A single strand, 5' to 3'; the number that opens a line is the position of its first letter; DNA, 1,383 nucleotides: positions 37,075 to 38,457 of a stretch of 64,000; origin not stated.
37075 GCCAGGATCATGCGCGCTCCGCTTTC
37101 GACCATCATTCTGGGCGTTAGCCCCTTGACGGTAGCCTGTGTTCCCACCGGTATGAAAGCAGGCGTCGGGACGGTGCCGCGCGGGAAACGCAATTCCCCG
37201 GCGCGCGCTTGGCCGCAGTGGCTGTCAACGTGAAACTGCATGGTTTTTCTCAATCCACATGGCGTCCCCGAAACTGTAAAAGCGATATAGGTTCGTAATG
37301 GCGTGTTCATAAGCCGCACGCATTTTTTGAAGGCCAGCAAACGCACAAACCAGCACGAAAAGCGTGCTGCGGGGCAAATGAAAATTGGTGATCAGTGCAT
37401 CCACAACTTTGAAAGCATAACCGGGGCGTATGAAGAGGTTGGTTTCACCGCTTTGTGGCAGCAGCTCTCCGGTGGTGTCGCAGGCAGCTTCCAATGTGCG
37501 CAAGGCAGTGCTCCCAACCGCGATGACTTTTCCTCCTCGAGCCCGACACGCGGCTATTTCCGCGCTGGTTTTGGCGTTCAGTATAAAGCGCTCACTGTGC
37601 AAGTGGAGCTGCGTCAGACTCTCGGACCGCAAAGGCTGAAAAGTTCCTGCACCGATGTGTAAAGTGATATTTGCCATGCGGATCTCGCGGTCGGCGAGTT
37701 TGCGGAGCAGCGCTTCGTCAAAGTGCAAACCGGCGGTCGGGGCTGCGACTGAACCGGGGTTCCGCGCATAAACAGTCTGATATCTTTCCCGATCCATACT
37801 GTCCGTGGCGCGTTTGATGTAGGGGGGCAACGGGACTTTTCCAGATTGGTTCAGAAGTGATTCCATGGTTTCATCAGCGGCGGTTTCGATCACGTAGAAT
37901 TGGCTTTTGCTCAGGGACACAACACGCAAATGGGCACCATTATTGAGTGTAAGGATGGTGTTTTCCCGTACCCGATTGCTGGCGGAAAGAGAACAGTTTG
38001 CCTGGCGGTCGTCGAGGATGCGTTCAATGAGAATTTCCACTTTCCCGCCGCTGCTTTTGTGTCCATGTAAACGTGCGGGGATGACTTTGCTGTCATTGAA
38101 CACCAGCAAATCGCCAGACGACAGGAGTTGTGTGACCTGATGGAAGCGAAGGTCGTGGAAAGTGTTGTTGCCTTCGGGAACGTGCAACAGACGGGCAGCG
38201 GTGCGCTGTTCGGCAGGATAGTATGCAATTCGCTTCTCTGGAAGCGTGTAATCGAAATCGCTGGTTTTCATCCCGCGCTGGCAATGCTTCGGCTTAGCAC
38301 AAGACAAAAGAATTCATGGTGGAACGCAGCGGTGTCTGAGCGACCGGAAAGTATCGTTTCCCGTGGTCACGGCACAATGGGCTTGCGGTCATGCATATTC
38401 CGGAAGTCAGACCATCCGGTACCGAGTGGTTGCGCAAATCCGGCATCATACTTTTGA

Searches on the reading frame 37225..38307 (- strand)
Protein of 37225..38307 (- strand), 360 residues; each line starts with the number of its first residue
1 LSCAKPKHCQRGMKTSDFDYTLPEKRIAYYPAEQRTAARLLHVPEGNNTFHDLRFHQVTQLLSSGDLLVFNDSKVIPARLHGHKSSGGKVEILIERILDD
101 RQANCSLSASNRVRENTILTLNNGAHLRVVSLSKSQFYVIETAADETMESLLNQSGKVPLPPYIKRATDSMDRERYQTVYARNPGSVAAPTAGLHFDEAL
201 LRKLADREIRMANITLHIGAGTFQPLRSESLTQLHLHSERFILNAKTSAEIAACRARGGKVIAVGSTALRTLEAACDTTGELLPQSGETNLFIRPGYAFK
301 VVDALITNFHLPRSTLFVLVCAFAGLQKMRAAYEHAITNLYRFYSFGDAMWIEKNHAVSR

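Call 20: search_protein_families(library=pfam, proteins=[window:37225-38307:-])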
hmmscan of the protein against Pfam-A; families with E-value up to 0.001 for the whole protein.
window:37225-38307:- (360 aa): 1 family
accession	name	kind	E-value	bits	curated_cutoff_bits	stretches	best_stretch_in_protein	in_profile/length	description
PF02547.20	Queuosine_synth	-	9.9e-119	396.6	25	1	15-352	1-322/322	Queuosine biosynthesis protein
